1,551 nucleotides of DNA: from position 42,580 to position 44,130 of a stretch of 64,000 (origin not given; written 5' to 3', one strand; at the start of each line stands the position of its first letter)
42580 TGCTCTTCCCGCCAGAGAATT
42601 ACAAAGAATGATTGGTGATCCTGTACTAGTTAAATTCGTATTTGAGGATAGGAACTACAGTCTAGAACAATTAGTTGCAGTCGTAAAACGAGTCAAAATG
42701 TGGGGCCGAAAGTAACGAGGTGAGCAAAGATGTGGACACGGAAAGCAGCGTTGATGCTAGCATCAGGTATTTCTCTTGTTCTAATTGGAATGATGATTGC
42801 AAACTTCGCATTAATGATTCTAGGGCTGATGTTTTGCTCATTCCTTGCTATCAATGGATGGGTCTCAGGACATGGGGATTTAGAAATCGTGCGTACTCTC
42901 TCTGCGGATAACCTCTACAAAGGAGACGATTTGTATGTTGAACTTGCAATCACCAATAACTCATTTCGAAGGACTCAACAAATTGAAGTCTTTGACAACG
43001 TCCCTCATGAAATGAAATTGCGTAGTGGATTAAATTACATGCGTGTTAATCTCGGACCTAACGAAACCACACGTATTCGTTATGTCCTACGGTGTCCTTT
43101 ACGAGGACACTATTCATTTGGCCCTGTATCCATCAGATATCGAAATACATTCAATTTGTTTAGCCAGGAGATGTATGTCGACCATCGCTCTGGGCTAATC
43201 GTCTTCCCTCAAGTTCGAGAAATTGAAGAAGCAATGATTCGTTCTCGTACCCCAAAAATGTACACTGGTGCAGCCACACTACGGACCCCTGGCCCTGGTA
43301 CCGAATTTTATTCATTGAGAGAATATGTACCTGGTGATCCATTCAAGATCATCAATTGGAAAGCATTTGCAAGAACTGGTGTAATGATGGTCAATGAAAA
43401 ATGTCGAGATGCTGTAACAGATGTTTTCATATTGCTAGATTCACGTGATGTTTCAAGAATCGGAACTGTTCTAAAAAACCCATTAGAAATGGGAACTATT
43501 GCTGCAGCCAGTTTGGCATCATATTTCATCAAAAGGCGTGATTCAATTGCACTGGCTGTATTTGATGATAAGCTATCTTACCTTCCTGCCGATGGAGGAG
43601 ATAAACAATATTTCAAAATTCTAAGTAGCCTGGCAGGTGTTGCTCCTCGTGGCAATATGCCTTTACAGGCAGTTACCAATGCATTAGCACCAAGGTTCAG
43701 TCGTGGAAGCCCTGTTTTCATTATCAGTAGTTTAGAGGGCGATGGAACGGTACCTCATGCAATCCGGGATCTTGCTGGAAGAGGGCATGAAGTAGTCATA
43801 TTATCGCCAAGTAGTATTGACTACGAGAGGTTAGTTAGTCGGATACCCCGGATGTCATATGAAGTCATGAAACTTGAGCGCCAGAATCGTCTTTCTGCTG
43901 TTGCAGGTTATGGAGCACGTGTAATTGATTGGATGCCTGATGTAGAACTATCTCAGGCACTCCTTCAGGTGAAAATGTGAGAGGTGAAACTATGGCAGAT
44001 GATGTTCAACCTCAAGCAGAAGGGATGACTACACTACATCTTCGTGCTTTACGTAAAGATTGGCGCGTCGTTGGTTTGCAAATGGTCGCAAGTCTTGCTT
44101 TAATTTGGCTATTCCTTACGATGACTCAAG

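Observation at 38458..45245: MoxR-less DUF58 cluster placed directly downstream of cdc48 and a PRC-barrel gene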

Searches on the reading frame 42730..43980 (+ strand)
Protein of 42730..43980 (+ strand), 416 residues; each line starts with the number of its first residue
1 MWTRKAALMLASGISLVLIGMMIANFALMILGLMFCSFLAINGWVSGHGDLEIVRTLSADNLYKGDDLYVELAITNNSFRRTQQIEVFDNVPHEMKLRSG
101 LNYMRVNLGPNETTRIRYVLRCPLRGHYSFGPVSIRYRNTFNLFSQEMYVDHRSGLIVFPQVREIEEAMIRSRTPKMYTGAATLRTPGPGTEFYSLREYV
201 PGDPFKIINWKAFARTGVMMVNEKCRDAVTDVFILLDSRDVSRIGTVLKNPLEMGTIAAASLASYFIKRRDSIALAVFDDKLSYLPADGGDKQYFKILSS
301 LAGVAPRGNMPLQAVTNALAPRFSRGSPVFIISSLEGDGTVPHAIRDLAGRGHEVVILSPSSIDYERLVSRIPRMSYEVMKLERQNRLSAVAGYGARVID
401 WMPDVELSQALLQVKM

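Call 6: search_protein_families(library=pfam, proteins=[window:42730-43980:+], max_evalue=0.01)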
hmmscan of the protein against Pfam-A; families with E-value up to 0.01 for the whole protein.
window:42730-43980:+ (416 aa): 1 family
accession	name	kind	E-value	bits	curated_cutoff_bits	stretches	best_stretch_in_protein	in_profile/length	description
PF01882.25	DUF58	-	8.4e-20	71.3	23.4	1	196-356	2-164/216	Protein of unknown function DUF58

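Call 12: find_homologous_proteins(query=window:42730-43980:+, max_evalue=0.00001)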
Query window:42730-43980:+ (416 aa): 625 proteins with E <= 0.00001 among 8000 candidates; the best 120 are listed.
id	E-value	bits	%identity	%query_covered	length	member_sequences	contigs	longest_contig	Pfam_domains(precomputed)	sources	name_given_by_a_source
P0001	1.4e-260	882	93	100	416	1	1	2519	PF01882.26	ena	-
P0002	2.4e-260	881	93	100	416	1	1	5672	PF01882.26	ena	-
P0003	6.3e-260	880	93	100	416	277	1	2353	PF01882.26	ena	-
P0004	2.8e-257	871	90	100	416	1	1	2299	PF01882.26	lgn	-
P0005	3.9e-257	871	90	100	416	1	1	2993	PF01882.26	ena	-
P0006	1.9e-256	868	90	100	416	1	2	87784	PF01882.26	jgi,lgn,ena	-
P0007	1.1e-253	859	89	100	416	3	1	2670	PF01882.26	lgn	-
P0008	2.4e-251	852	88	100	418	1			PF01882.26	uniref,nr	uniref:Hypothetical conserved protein (Some members containing a von Willebrand factor type A (VWA) 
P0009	4.3e-248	841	86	100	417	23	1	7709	PF01882.26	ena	-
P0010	3.5e-246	835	85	100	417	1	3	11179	PF01882.26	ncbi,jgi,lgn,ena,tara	tara:strand:+ start:154 stop:1407 length:1254 start_codon:yes stop_codon:yes gene_type:complete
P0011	2.3e-245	832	86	100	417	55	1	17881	PF01882.26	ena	-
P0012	8.5e-245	830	86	100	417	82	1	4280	PF01882.26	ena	-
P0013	3.0e-243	825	85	100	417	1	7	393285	PF01882.26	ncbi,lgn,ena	-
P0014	2.0e-242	822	85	100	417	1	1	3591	PF01882.26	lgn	-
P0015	1.2e-239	813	84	100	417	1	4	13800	PF01882.26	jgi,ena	jgi:uncharacterized protein (DUF58 family)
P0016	1.2e-239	813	83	100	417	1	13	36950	PF01882.26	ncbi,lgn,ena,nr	ncbi:MAG: Uncharacterised protein [Methanobacteriota archaeon]|nr:MAG: Uncharacterised protein [Eury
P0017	1.3e-239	813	83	100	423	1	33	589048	PF01882.26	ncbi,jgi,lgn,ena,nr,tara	ncbi:MAG: DUF58 domain-containing protein [Candidatus Poseidoniales archaeon]|nr:MAG: hypothetical p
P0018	1.6e-239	813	83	100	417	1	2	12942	PF01882.26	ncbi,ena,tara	tara:strand:+ start:251 stop:1504 length:1254 start_codon:yes stop_codon:yes gene_type:complete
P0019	1.6e-239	813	84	100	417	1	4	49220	PF01882.26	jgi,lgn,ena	-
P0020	2.2e-239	812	83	100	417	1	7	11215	PF01882.26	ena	-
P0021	2.3e-239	812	83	100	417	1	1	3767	PF01882.26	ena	-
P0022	2.3e-239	812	83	100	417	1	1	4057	PF01882.26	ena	-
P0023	2.5e-239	812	83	100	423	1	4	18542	PF01882.26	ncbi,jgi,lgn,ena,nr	ncbi:MAG TPA: DUF58 domain-containing protein [Candidatus Thalassarchaeaceae archaeon]|nr:MAG TPA: D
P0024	3.1e-239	812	83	100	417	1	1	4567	PF01882.26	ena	-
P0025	3.1e-239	812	83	100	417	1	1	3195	PF01882.26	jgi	jgi:uncharacterized protein (DUF58 family)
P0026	3.1e-239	812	83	100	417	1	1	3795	PF01882.26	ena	-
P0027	3.2e-239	812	83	100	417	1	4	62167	PF01882.26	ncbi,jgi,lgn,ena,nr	ncbi:MAG TPA: DUF58 domain-containing protein [Candidatus Thalassarchaeaceae archaeon]|nr:DUF58 doma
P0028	4.2e-239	811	83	100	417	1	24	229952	PF01882.26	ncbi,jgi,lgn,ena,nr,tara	ncbi:MAG: hypothetical protein CMA02_01640 [Euryarchaeota archaeon]|nr:hypothetical protein [Euryarc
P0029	4.2e-239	811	83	100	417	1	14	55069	PF01882.26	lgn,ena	-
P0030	4.2e-239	811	83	100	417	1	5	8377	PF01882.26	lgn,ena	-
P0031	4.3e-239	811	83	100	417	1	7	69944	PF01882.26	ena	-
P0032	5.9e-239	811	83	100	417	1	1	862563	PF01882.26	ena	-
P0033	5.9e-239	811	83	100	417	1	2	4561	PF01882.26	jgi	jgi:uncharacterized protein (DUF58 family)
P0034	6.1e-239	811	83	100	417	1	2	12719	PF01882.26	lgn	-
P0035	7.5e-239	810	83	100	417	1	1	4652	PF01882.26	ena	-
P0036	8.1e-239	810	83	100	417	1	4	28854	PF01882.26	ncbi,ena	-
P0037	8.1e-239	810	83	100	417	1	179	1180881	PF01882.26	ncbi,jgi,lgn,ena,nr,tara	ncbi:MAG: hypothetical protein CMA29_00670 [Euryarchaeota archaeon]|nr:hypothetical protein [Euryarc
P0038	1.1e-238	810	83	100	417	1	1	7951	PF01882.26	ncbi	-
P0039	1.1e-238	810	83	100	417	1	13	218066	PF01882.26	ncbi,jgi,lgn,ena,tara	tara:strand:- start:362 stop:1615 length:1254 start_codon:yes stop_codon:yes gene_type:complete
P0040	1.1e-238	810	83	100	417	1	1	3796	PF01882.26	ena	-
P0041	1.1e-238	810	83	100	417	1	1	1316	PF01882.26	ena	-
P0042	1.5e-238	809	83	100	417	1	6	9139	PF01882.26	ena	-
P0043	1.6e-238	809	83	100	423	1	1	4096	PF01882.26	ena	-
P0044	2.1e-238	809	83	100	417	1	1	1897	PF01882.26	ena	-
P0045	2.1e-238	809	83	100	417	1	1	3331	PF01882.26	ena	-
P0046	2.1e-238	809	83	100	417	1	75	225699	PF01882.26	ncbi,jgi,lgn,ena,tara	tara:strand:- start:65 stop:1318 length:1254 start_codon:yes stop_codon:yes gene_type:complete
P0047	2.1e-238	809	83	100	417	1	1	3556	PF01882.26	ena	-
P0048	2.2e-238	809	83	100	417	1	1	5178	PF01882.26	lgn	-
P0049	3.0e-238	808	83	100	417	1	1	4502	PF01882.26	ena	-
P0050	3.0e-238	808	83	100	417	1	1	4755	PF01882.26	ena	-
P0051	3.1e-238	808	83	100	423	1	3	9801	PF01882.26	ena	-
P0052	3.9e-238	808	83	100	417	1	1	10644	PF01882.26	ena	-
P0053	3.9e-238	808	83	100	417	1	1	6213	PF01882.26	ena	-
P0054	4.1e-238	808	83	100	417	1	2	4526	PF01882.26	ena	-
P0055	4.1e-238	808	83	100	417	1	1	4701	PF01882.26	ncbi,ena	-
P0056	4.3e-238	808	83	100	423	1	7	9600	PF01882.26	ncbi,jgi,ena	-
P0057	4.3e-238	808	83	100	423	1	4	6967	PF01882.26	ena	-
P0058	4.3e-238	808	83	100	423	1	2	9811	PF01882.26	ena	-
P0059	5.4e-238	808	83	100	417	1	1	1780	PF01882.26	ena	-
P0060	5.5e-238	808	83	100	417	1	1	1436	PF01882.26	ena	-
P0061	5.5e-238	808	83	100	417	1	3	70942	PF01882.26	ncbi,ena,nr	ncbi:MAG: hypothetical protein CMB13_03270 [Euryarchaeota archaeon]|nr:hypothetical protein [Euryarc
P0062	5.5e-238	808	83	100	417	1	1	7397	PF01882.26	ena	-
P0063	5.5e-238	808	83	100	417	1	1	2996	PF01882.26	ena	-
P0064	5.8e-238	807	83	100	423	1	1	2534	PF01882.26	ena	-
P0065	7.6e-238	807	83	100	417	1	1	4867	PF01882.26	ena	-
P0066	7.8e-238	807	83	100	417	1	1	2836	PF01882.26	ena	-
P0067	1.0e-237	807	83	100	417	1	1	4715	PF01882.26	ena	-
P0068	1.1e-237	807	83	100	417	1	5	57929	PF01882.26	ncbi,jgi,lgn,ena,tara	tara:strand:+ start:1897 stop:3150 length:1254 start_codon:yes stop_codon:yes gene_type:complete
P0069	1.4e-237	806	83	100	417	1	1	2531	PF01882.26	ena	-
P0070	1.7e-237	806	83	100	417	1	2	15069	PF01882.26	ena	-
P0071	2.0e-237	806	83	100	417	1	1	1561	PF01882.26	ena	-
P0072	2.0e-237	806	83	100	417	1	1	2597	PF01882.26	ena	-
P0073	2.2e-237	806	83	100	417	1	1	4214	PF01882.26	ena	-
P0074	3.5e-237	805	82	100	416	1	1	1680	PF01882.26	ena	-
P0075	4.0e-237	805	82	100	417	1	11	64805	PF01882.26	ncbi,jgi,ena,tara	tara:strand:+ start:115 stop:1368 length:1254 start_codon:yes stop_codon:yes gene_type:complete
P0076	4.0e-237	805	83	100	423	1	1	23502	PF01882.26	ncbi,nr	ncbi:MAG: DUF58 domain-containing protein [Candidatus Thermoplasmatota archaeon]|nr:DUF58 domain-con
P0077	1.0e-236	803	83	100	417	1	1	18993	PF01882.26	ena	-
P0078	1.1e-236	803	82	100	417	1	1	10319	PF01882.26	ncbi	-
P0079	3.5e-235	798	81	100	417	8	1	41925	PF01882.26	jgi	jgi:uncharacterized protein (DUF58 family)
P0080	1.1e-233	793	81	100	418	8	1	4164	PF01882.26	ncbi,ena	-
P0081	1.2e-233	793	81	100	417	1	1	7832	PF01882.26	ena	-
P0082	2.1e-232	789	83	100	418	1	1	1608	PF01882.26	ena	-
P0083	3.2e-232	789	81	100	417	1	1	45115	PF01882.26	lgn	-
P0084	1.1e-231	787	80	100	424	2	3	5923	PF01882.26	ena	-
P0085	1.7e-230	783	80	100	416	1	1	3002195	PF01882.26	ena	-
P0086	3.6e-230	782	80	100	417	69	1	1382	PF01882.26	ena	-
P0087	2.3e-229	779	82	100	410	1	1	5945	PF01882.26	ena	-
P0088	6.5e-229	778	84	100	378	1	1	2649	PF01882.26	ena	-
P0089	2.5e-228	776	78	100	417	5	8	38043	PF01882.26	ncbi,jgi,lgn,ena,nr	ncbi:MAG: DUF58 domain-containing protein [Candidatus Poseidoniaceae archaeon]|jgi:uncharacterized p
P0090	4.8e-228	775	79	100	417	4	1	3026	PF01882.26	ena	-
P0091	5.6e-227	771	79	100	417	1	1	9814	PF01882.26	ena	-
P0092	1.1e-226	770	78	100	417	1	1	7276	PF01882.26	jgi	jgi:uncharacterized protein (DUF58 family)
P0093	2.0e-226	770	78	100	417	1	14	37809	PF01882.26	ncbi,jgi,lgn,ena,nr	ncbi:MAG TPA: DUF58 domain-containing protein [Candidatus Poseidoniales archaeon]|jgi:uncharacterize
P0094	5.1e-226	768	84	95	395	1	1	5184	PF01882.26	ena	-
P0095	5.2e-226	768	78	100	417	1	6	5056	PF01882.26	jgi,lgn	jgi:uncharacterized protein (DUF58 family)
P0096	2.6e-225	766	77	100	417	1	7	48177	PF01882.26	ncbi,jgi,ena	jgi:uncharacterized protein (DUF58 family)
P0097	2.9e-225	766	78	100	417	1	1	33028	PF01882.26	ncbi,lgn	-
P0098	3.5e-225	765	78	100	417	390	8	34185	PF01882.26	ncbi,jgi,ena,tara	tara:strand:+ start:18 stop:1271 length:1254 start_codon:yes stop_codon:yes gene_type:complete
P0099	3.6e-225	765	78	100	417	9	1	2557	PF01882.26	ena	-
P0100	3.6e-225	765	77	100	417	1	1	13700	PF01882.26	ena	-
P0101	6.7e-225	764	78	100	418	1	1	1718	PF01882.26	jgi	jgi:uncharacterized protein (DUF58 family)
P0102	1.3e-224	764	78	100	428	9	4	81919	PF01882.26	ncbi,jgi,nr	ncbi:MAG: hypothetical protein CXT69_05060 [Methanobacteriota archaeon]|jgi:uncharacterized protein 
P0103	1.8e-224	763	78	100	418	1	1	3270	PF01882.26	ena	-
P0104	2.4e-224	763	78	100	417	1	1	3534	PF01882.26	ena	-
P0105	7.6e-224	761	86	92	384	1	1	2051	PF01882.26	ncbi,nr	ncbi:MAG: DUF58 domain-containing protein, partial [Candidatus Thermoplasmatota archaeon]|nr:DUF58 d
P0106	8.9e-224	761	78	100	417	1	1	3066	PF01882.26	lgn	-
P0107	3.1e-223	759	78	100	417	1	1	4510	PF01882.26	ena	-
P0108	6.0e-223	758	76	100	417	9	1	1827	PF01882.26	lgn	-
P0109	2.7e-221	753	78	100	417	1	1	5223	PF01882.26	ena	-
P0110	5.7e-221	752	75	100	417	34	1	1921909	PF01882.26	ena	-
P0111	1.6e-220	750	78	98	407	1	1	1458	PF01882.26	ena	-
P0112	2.9e-220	749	76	100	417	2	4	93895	PF01882.26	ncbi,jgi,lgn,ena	-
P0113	5.9e-218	742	76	100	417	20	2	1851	PF01882.26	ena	-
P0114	4.1e-217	739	83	92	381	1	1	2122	PF01882.26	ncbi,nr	ncbi:MAG: DUF58 domain-containing protein, partial [Candidatus Thermoplasmatota archaeon]|nr:DUF58 d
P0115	6.0e-217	738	74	100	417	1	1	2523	PF01882.26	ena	-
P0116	2.0e-216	737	75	100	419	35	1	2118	PF01882.26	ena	-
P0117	2.8e-216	736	75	100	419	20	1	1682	PF01882.26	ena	-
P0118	4.7e-216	735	74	100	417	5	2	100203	PF01882.26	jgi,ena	-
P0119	5.5e-216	735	74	100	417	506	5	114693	PF01882.26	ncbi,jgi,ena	-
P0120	7.7e-216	735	75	100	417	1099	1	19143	PF01882.26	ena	-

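Call 14: find_encoding_contigs(protein=P0089, flank=10000, max_places=3)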
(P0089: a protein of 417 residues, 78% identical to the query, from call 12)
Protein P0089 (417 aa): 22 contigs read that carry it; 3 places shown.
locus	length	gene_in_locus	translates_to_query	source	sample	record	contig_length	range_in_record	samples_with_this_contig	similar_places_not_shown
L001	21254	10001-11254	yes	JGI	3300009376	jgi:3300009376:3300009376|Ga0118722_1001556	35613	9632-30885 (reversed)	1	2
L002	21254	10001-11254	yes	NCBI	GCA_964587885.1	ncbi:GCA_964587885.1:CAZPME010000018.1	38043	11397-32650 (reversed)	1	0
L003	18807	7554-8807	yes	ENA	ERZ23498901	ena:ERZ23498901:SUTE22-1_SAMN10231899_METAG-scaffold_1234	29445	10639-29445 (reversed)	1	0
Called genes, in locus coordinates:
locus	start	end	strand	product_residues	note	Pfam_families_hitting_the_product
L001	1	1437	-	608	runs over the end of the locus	PF00890:FAD_binding_2, PF01134:GIDA (faint), PF01266:DAO (weak), PF01946:Thi4 (faint), PF03486:HI0933_like (faint), PF07992:Pyr_redox_2 (weak), PF02910:Succ_DH_flav_C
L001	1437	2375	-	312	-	-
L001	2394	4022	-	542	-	PF00171:Aldedh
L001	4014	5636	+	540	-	PF11617:Cu-binding_MopE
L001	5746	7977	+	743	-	PF02359:CDC48_N, PF02933:CDC48_2, PF05496:RuvB_N (weak), PF00004:AAA, PF07724:AAA_2 (weak), PF17862:AAA_lid_3, PF00004:AAA, PF17862:AAA_lid_3, +20 more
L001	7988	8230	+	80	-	PF05239:PRC (weak)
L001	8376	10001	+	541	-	PF14258:DUF4350 (faint)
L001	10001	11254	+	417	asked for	PF01882:DUF58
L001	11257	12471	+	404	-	-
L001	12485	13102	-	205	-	-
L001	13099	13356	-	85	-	-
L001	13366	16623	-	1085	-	PF23649:FKBP15 (faint)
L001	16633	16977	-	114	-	-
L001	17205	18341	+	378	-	PF22082:TtuA_LIM_N (weak), PF01171:ATP_bind_3, PF16503:zn-ribbon_14 (weak)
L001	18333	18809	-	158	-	PF01948:PyrI, PF02748:PyrI_C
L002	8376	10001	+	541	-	PF14258:DUF4350 (faint)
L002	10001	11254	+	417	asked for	PF01882:DUF58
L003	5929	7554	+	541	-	PF14258:DUF4350 (faint)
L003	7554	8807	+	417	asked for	PF01882:DUF58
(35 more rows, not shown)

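Call 15: find_encoding_contigs(protein=P0119, flank=10000, max_places=3)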
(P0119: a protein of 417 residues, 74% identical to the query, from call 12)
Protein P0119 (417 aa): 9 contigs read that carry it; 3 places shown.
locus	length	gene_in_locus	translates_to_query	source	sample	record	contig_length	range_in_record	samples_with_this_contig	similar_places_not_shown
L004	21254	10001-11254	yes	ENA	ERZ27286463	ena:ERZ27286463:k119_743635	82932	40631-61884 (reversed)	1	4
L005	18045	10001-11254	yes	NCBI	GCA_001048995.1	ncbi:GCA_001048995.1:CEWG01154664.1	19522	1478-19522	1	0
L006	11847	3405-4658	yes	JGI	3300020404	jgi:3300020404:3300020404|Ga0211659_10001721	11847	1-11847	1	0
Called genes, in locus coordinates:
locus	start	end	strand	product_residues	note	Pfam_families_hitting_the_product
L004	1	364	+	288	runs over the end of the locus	-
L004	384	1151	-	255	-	PF13085:Fer2_3, PF13183:Fer4_8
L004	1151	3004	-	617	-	PF00890:FAD_binding_2, PF01134:GIDA (weak), PF01266:DAO (faint), PF01946:Thi4 (faint), PF03486:HI0933_like, PF07992:Pyr_redox_2 (weak), PF12831:FAD_oxidored (faint), PF02910:Succ_DH_flav_C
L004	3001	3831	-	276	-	-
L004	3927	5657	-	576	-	PF00171:Aldedh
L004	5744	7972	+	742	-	PF02359:CDC48_N, PF02933:CDC48_2, PF05496:RuvB_N, PF00004:AAA, PF07724:AAA_2 (weak), PF17862:AAA_lid_3, PF00004:AAA, PF17862:AAA_lid_3, +21 more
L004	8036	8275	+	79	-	PF05239:PRC (weak)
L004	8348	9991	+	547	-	PF14258:DUF4350 (weak)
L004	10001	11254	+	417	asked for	PF01882:DUF58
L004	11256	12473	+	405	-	-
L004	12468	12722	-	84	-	-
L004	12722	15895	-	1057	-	-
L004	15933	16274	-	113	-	-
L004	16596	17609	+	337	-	PF22082:TtuA_LIM_N (weak), PF01171:ATP_bind_3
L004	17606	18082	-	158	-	PF01948:PyrI, PF02748:PyrI_C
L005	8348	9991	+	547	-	PF14258:DUF4350 (weak)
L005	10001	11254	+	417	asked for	PF01882:DUF58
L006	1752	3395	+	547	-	PF14258:DUF4350 (weak)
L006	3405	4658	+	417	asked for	PF01882:DUF58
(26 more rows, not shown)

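Call 17: search_protein_representatives(protein=window:42730-43980:+)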
Query: 416 residues. Proteins with E-value up to 0.001 (for the whole library): 15303; up to 1e-10: 3921; up to 1e-30: 227. The best 150 are listed.
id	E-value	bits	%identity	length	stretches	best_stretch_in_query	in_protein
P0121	6.0e-208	707.0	74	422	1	1-415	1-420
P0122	1.4e-105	369.9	42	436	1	1-413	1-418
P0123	4.5e-105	368.3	43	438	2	50-412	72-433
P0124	3.2e-102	358.9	42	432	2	49-415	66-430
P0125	1.2e-101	357.0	42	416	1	1-412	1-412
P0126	2.5e-100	352.6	64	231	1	9-237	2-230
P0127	1.3e-98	347.0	38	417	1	1-414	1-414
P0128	5.7e-95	335.0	39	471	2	1-367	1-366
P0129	2.6e-92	326.3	39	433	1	1-414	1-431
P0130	6.6e-91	321.6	39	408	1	1-414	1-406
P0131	4.7e-88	312.2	38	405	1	16-415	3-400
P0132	1.5e-85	304.0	39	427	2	48-414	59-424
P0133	2.8e-83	296.5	35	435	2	6-370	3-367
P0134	2.3e-82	293.5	34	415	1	1-411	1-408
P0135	2.5e-80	286.8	38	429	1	1-414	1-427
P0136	1.5e-79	284.2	36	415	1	1-414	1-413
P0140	1.6e-74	267.7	31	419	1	1-411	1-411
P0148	1.6e-67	244.6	36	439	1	1-410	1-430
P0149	1.8e-67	244.5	31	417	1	1-411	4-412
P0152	4.8e-64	233.2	34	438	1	1-412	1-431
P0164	1.5e-58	215.1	29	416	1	1-413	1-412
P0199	6.9e-46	173.4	31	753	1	45-408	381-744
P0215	2.6e-43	164.9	29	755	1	2-353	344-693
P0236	6.7e-40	153.7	30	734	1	67-397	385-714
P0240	2.5e-39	151.8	28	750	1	2-408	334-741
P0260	1.2e-37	146.2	30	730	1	49-408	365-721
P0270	1.4e-36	142.8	29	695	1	2-408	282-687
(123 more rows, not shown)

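Call 18: search_protein_families(library=pfam, proteins=[P0199, P0215, P0236, P0240, P0260, P0270, P0122, P0127, P0134, P0140], max_evalue=0.001)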
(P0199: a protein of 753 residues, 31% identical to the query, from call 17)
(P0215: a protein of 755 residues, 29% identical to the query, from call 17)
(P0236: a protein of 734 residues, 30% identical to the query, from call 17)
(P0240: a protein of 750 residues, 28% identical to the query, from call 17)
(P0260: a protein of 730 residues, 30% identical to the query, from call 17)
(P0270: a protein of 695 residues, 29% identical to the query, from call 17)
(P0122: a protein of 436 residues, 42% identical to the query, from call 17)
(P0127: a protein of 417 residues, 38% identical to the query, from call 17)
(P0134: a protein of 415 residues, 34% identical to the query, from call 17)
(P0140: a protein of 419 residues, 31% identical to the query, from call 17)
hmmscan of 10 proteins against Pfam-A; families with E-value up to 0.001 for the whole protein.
P0199 (753 aa): 2 families
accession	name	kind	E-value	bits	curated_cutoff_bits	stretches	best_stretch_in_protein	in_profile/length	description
PF01882.25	DUF58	-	6.2e-15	55.4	23.4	1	531-673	2-146/216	Protein of unknown function DUF58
PF14258.12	DUF4350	-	9.7e-10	39.4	30.4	1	73-235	36-179/181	Domain of unknown function (DUF4350)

P0215 (755 aa): 2 families
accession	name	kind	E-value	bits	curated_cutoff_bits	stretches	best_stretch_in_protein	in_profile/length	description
PF01882.25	DUF58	-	1.1e-13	51.3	23.4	1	536-702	2-168/216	Protein of unknown function DUF58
PF14258.12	DUF4350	-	2.4e-10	41.4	30.4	1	41-239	7-179/181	Domain of unknown function (DUF4350)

P0236 (734 aa): 2 families
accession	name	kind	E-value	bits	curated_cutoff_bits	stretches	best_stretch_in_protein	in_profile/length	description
PF01882.25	DUF58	-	1.7e-14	54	23.4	1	512-653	2-145/216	Protein of unknown function DUF58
PF14258.12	DUF4350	-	1.6e-12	48.5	30.4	1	67-221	36-175/181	Domain of unknown function (DUF4350)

P0240 (750 aa): 2 families
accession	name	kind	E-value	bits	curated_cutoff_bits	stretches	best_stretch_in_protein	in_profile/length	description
PF01882.25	DUF58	-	6.8e-13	48.7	23.4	1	525-695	2-169/216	Protein of unknown function DUF58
PF14258.12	DUF4350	-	2.8e-09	37.9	30.4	1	39-212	10-163/181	Domain of unknown function (DUF4350)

P0260 (730 aa): 3 families
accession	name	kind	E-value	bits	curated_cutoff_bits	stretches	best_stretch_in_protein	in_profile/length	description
PF01882.25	DUF58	-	1.9e-14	53.8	23.4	1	508-663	2-160/216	Protein of unknown function DUF58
PF14258.12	DUF4350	-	9.6e-09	36.2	30.4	1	68-213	34-164/181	Domain of unknown function (DUF4350)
PF09822.16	ABC_transp_aux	-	0.00068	19.4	34.7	0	73-112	47-88/288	ABC-type uncharacterized transport system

P0270 (695 aa): 2 families
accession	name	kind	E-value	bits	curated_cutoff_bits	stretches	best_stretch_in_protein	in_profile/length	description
PF14258.12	DUF4350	-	2.7e-09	38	30.4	1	15-170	37-172/181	Domain of unknown function (DUF4350)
PF01882.25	DUF58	-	1.2e-07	31.6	23.4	1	475-626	3-157/216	Protein of unknown function DUF58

P0122 (436 aa): 1 family
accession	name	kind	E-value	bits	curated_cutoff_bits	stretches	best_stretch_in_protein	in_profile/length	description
PF01882.25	DUF58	-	6.7e-18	65.1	23.4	1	195-337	2-146/216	Protein of unknown function DUF58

P0127 (417 aa): 1 family
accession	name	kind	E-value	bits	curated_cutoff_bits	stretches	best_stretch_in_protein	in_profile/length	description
PF01882.25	DUF58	-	1.6e-14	54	23.4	1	196-309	2-116/216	Protein of unknown function DUF58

P0134 (415 aa): 1 family
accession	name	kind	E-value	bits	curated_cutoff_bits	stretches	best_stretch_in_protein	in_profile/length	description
PF01882.25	DUF58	-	3e-15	56.5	23.4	1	196-318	2-127/216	Protein of unknown function DUF58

P0140 (419 aa): 1 family
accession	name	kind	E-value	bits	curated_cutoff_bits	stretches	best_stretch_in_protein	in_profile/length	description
PF01882.25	DUF58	-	4.7e-14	52.6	23.4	1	197-340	3-149/216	Protein of unknown function DUF58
